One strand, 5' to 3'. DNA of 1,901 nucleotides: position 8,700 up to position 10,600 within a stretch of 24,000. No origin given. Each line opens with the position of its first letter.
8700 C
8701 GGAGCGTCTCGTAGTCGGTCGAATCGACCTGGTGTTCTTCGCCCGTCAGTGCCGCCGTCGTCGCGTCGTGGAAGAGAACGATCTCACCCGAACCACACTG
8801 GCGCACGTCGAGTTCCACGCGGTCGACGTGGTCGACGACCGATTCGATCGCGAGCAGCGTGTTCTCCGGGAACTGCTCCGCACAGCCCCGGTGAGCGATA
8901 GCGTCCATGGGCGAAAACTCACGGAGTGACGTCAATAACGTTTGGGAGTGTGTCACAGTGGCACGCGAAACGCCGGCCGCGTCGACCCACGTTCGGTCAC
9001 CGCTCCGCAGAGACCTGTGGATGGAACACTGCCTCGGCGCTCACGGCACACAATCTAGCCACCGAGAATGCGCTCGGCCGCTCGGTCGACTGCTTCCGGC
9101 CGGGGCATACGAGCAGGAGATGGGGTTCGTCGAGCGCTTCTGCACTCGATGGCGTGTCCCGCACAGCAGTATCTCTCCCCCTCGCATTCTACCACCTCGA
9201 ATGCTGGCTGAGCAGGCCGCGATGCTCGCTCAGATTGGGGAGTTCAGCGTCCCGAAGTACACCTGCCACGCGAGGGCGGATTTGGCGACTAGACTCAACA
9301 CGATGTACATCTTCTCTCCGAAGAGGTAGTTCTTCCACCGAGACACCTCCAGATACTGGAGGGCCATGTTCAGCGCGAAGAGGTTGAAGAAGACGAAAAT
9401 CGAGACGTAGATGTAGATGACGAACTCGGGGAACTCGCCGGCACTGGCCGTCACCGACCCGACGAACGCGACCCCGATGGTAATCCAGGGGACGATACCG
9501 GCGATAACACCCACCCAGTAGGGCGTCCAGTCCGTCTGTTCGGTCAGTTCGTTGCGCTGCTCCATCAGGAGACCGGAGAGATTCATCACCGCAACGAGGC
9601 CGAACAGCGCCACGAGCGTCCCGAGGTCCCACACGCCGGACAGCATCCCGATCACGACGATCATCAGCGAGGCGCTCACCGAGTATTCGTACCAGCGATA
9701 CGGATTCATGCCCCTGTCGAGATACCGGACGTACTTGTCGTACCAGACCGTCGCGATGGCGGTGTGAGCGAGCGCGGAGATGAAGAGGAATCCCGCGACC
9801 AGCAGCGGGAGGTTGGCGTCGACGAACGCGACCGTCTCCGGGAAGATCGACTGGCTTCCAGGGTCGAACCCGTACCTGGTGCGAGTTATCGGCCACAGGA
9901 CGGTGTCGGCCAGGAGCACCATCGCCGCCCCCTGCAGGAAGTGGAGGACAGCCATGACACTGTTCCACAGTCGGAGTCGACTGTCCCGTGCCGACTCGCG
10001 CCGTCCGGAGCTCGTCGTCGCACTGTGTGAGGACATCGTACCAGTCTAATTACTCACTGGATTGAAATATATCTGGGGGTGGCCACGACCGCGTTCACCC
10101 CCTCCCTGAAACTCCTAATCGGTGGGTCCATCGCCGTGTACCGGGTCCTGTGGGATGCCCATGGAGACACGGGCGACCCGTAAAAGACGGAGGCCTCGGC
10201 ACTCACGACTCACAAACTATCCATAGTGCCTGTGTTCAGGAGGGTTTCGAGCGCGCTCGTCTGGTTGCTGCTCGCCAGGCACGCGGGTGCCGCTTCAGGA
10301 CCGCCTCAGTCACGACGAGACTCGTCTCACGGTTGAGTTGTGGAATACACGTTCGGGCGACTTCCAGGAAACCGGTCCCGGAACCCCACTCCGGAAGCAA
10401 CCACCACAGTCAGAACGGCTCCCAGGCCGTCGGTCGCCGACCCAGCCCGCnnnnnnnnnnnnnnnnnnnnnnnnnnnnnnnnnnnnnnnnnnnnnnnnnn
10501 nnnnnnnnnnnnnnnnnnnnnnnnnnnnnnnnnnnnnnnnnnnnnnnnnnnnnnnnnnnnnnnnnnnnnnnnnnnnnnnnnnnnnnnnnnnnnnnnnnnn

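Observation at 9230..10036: A heliorhodopsin gene in a haloarchaeal-type genome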

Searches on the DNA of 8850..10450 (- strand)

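Call 35: search_rna_families(source=window, start=8850, end=10450, threshold=evalue, max_evalue=10, show_alignments=3)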
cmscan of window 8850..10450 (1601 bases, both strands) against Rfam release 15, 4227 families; matches with E-value up to 10: 7.
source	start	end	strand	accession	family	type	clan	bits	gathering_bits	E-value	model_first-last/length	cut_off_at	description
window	9615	9652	-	RF02465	Ms_AS-5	Gene; sRNA;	-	20.7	46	0.59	1-45/45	no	Mycobacterium sRNA Ms_AS-5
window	10071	10115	-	RF03092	Ocean-VII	Gene; sRNA;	-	20.5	53.5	0.0038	1-41/41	no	Ocean-VII RNA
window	9551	9594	-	RF00151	SNORD58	Gene; snRNA; snoRNA; CD-box;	CL00064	17.5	42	1.9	1-65/65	no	Small nucleolar RNA SNORD58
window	10359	10444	-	RF02569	IhtA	Gene; sRNA;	-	17.1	76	3.7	1-107/107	no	IhtA sRNA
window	9377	9419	+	RF01306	sR52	Gene; snRNA; snoRNA; CD-box;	-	14.9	50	4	1-60/60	no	Small nucleolar RNA sR52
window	9944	10022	-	RF01781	ASdes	Gene; sRNA;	-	14.1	40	9.3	1-68/68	no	ASdes TB sRNA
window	9912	9957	+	RF01768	flavi_FSE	Cis-reg; frameshift_element;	-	13.4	43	5.9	1-62/62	no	ribosomal frameshift site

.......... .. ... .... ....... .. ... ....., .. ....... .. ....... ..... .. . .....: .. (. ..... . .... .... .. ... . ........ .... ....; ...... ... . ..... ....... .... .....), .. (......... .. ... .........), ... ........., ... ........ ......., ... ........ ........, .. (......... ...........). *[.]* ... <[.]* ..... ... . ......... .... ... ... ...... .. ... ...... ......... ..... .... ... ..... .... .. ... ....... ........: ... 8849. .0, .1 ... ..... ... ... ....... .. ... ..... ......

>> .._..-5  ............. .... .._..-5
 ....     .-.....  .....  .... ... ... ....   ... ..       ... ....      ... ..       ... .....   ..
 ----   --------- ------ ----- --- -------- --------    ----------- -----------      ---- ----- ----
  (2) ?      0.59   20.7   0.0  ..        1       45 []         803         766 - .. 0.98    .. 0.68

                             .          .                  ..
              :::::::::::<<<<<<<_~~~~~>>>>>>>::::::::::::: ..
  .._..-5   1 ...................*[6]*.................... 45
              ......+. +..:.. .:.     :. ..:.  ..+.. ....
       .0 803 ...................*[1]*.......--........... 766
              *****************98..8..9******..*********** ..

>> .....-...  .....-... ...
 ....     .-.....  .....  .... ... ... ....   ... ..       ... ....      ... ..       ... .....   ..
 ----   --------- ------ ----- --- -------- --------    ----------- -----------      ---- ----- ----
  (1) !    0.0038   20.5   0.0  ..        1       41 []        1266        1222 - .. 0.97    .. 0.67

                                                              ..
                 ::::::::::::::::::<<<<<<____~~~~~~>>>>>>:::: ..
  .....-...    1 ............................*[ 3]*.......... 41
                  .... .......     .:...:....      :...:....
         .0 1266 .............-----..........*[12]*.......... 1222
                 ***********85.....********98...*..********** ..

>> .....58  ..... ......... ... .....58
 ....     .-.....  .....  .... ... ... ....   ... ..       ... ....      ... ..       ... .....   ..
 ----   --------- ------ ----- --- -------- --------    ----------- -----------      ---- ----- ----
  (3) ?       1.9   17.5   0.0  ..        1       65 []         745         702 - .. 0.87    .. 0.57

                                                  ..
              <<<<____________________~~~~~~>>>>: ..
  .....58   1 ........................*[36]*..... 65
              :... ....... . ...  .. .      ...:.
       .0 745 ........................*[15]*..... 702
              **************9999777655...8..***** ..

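Call 42: search_rna_families(sources=[L009, L028, L003, L011, L021, L013, L001], threshold=gathering)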
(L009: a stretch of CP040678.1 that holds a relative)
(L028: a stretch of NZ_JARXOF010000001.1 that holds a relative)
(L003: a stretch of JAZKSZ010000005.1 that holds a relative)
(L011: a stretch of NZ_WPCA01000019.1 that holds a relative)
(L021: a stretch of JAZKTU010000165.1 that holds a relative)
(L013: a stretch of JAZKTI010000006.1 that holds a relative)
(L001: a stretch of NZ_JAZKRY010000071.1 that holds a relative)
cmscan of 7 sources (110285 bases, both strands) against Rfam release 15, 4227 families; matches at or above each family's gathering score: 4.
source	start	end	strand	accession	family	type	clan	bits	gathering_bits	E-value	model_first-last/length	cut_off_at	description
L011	5196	5268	+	RF02163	sR-tMet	Gene; snRNA; snoRNA; CD-box;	-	71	50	1.2e-11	1-72/72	no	Small nucleolar RNA sR-tMet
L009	17919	18018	+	RF03135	L4-Archaeoglobi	Cis-reg; leader;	-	70.2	34.5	3.3e-12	1-85/85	no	L4-Archaeoglobi ribosomal protein leades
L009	17280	17350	-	RF00005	tRNA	Gene; tRNA;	CL00001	65.1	29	1.2e-11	1-71/71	no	tRNA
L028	8037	8109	+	RF02163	sR-tMet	Gene; snRNA; snoRNA; CD-box;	-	63.8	50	8.2e-10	1-72/72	no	Small nucleolar RNA sR-tMet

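Call 43: search_rna_families(source=L009, start=9500, end=11300, threshold=evalue, max_evalue=10, show_alignments=2)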
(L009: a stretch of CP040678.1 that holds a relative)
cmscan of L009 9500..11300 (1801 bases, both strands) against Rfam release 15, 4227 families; matches with E-value up to 10: 5.
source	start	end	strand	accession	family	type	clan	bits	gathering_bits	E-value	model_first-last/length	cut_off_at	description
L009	9565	9675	-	RF02883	BcKCsr2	Gene; sRNA;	-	20.1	40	0.09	1-129/129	no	Burkholderia sRNA 2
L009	11153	11229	-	RF03552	mir-43_2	Gene; miRNA;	-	17.4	90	1.7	1-78/78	no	mir-43_2 microRNA precursor family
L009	10879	10921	-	RF01790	htlv_FSE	Cis-reg; frameshift_element;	-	16.3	45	7.9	1-43/43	no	ribosomal frameshift site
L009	10983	10995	+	RF03156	L31-Firmicutes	Cis-reg; leader;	CL00118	14.2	33.3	8.8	1-32/32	no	L31-Firmicutes ribosomal protein leader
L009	9732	9756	-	RF01704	Glutamine-II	Cis-reg; riboswitch;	-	12.2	33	7.1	1-60/60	no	Glutamine-II riboswitch aptamer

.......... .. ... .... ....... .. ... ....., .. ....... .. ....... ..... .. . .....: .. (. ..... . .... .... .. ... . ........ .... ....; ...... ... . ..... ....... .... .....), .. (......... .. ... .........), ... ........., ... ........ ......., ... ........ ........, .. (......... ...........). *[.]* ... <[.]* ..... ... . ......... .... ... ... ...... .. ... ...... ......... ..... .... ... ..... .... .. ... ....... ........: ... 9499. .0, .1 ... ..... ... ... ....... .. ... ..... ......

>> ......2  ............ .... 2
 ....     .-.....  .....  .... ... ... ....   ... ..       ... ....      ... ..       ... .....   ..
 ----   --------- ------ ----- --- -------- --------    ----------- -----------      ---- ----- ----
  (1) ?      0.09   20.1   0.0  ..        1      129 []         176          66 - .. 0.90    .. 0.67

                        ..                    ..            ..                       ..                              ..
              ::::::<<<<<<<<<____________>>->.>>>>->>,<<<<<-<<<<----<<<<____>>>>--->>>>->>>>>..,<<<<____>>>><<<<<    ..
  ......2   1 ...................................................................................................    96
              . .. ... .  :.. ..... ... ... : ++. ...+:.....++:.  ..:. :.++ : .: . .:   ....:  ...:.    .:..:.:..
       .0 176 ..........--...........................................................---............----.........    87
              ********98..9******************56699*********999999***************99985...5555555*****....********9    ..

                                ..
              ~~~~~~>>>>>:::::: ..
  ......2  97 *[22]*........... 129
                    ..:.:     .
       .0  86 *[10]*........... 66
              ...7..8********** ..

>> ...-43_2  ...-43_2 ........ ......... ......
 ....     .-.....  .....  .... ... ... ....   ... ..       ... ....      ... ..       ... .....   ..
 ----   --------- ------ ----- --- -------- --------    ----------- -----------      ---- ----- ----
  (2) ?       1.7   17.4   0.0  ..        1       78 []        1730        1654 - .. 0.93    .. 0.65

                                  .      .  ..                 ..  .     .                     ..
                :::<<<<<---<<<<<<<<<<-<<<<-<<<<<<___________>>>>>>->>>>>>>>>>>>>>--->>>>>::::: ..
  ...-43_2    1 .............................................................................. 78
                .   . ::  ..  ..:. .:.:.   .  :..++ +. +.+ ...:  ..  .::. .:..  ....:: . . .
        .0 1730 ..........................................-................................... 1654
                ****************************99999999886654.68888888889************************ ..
